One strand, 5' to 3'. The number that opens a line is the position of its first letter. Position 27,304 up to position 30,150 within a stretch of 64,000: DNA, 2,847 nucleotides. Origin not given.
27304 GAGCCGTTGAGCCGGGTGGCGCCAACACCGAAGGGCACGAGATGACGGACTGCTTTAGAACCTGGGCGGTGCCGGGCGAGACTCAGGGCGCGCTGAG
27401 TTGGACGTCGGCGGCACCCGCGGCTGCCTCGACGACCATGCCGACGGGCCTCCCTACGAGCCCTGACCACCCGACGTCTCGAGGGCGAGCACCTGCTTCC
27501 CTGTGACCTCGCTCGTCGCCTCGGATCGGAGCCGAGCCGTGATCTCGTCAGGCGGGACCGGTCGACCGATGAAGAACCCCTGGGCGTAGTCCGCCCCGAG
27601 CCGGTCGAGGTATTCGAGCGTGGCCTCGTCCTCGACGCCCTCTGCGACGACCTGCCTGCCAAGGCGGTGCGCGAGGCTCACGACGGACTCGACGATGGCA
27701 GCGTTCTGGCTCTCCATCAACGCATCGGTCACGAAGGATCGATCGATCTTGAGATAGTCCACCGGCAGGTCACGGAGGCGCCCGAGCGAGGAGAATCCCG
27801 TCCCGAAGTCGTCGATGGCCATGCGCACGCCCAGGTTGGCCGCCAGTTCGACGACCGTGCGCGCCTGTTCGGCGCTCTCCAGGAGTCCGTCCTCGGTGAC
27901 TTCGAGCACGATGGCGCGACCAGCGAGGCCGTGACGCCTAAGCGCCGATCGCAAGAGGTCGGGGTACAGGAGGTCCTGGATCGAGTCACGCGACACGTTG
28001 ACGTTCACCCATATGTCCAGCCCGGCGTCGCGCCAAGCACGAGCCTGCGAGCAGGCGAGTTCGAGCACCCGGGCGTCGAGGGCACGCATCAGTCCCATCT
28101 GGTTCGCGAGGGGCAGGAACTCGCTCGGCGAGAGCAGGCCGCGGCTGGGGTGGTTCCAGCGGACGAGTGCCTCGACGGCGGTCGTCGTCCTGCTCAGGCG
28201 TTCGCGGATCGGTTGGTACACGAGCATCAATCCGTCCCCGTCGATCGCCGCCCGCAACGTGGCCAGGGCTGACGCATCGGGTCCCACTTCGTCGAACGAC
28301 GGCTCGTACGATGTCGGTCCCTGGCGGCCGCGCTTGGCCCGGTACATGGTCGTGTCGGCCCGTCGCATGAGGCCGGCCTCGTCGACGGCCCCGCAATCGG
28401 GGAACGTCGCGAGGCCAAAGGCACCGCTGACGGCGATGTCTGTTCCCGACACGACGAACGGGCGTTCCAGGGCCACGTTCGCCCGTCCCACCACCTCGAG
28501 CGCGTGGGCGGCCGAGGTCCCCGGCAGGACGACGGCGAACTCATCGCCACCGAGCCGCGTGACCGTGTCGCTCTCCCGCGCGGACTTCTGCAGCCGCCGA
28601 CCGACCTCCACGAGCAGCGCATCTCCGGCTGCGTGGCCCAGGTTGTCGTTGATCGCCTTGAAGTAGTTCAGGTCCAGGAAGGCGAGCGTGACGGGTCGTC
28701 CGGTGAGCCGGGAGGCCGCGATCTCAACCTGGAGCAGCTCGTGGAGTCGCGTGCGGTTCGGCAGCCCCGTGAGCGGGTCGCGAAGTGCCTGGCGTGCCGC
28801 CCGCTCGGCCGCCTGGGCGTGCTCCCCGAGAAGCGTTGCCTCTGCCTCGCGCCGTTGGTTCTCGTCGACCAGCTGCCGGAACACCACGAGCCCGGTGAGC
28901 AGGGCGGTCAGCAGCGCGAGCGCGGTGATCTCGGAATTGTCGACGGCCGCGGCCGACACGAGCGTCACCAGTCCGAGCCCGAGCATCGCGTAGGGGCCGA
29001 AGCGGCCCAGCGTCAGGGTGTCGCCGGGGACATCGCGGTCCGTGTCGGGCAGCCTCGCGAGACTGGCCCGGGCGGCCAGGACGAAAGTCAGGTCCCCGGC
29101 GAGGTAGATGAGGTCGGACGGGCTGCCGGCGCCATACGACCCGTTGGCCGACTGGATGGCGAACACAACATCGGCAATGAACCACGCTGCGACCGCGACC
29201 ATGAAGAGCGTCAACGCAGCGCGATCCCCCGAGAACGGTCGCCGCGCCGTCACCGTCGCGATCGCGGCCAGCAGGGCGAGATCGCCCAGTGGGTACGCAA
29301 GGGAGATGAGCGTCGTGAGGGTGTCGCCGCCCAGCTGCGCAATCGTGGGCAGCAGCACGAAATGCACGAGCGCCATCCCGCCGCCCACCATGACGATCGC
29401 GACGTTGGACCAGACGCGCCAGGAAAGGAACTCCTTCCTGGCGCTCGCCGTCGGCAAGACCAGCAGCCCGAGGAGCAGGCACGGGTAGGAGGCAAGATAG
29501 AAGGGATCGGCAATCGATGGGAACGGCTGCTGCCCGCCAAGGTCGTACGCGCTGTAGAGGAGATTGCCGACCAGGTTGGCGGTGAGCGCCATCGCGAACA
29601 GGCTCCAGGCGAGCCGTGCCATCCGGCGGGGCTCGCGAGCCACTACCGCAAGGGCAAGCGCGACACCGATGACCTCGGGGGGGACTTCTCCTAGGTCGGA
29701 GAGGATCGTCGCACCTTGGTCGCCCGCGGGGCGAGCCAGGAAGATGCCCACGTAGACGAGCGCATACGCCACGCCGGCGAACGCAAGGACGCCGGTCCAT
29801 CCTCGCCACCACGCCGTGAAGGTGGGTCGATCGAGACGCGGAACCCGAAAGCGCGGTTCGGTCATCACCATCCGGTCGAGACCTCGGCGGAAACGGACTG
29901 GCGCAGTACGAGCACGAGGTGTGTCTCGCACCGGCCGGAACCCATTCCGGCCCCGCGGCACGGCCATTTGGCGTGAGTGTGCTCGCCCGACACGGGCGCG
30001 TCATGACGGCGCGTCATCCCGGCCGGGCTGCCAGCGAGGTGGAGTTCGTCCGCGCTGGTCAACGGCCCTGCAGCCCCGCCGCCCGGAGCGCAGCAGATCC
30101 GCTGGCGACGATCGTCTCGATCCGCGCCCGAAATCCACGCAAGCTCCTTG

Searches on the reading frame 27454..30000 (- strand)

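Call 93: search_protein_families(library=pfam, proteins=[window:27454-30000:-], max_evalue=0.0001)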
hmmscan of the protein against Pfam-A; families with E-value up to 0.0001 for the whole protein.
window:27454-30000:- (848 aa): 2 families
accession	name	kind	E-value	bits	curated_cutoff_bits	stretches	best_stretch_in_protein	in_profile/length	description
PF00563.25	EAL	-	5.5e-69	232.6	31.3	1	581-814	3-236/236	EAL domain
PF00990.26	GGDEF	-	3.4e-40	137.9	23.8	1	405-559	1-158/161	Diguanylate cyclase, GGDEF domain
